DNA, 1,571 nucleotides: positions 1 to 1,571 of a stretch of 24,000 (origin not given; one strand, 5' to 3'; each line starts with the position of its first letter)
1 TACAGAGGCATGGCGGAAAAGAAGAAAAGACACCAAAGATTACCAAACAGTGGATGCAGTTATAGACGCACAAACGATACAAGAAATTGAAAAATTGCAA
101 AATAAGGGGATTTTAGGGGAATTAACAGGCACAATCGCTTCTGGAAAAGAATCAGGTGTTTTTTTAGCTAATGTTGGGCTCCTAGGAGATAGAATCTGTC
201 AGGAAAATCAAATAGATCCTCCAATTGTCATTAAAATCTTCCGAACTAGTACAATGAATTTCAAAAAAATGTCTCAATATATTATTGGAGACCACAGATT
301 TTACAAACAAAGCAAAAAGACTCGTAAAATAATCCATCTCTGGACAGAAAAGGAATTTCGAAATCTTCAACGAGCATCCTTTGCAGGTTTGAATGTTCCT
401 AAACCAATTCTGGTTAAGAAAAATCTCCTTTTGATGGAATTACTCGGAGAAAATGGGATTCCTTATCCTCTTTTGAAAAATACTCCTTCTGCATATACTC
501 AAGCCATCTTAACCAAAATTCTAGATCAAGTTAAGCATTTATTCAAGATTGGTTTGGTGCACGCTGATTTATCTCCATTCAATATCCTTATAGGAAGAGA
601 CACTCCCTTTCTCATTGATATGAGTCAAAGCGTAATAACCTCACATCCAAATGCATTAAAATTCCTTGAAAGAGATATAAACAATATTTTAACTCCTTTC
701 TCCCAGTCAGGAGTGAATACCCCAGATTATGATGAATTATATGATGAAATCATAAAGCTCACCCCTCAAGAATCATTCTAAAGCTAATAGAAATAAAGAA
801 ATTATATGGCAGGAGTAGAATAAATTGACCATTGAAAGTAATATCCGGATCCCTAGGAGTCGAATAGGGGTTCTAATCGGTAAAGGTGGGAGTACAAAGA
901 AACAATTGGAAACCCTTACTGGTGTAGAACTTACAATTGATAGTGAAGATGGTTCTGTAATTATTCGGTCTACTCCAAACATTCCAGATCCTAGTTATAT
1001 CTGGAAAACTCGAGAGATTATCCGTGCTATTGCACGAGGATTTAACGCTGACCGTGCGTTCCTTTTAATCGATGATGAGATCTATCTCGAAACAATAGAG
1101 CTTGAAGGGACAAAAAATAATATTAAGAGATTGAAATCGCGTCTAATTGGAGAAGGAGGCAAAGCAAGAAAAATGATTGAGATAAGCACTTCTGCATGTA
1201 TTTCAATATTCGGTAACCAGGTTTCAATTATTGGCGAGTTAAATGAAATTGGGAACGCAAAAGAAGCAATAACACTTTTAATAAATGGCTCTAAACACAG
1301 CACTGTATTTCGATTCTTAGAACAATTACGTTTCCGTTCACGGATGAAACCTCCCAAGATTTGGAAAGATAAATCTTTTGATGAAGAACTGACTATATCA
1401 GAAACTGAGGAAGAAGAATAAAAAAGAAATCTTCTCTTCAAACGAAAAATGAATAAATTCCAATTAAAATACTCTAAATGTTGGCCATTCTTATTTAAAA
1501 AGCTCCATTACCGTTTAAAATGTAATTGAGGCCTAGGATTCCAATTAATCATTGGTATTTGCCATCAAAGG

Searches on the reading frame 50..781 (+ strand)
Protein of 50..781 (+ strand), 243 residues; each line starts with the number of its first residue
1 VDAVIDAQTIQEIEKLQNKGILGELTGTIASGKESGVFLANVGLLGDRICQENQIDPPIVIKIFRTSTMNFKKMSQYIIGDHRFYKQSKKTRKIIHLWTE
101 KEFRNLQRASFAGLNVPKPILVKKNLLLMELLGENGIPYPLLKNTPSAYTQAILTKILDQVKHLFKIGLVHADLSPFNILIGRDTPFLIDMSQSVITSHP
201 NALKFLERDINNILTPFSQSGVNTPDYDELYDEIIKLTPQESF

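Call 87: search_protein_families(library=pfam, proteins=[window:50-781:+], max_evalue=0.001)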
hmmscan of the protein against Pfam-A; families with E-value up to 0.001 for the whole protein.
window:50-781:+ (243 aa): 4 families
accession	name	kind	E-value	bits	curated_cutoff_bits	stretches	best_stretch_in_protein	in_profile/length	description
PF01163.29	RIO1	-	9e-56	188.9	22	1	58-229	12-186/187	RIO domain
PF06293.20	Kdo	-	5.9e-05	23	21.3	0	94-229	53-202/207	Lipopolysaccharide kinase (Kdo/WaaP) family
PF19974.5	TCAD9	-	0.0003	20.5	40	1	152-191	282-321/429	Ternary complex associated domain 9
PF00069.31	Pkinase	-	0.00086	19.2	31.7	0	144-184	94-135/263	Protein kinase domain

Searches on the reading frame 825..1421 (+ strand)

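Call 87: search_protein_families(library=pfam, proteins=[window:825-1421:+], max_evalue=0.001)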
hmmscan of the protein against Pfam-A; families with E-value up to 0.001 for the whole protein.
window:825-1421:+ (198 aa): 5 families
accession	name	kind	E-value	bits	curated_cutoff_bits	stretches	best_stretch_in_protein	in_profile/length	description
PF00013.35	KH_1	-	3.9e-11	43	21.5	1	7-51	4-54/66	KH domain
PF21800.4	KH_KRR1_2nd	-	4.7e-10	39.8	27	1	96-150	14-68/91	KRR1 small subunit processome component, second KH domain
PF17903.8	KH_KRR1_1st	-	1.2e-05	25.8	23.4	1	30-84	27-81/81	Krr1 KH1 domain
PF22891.2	KH_PNO1_2nd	-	0.00013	22.5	27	1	89-166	3-84/90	Eukaryotic type KH-domain (KH-domain type I) (327.11.2)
PF07650.23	KH_2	-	0.00098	19.3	22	0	7-36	29-58/78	KH domain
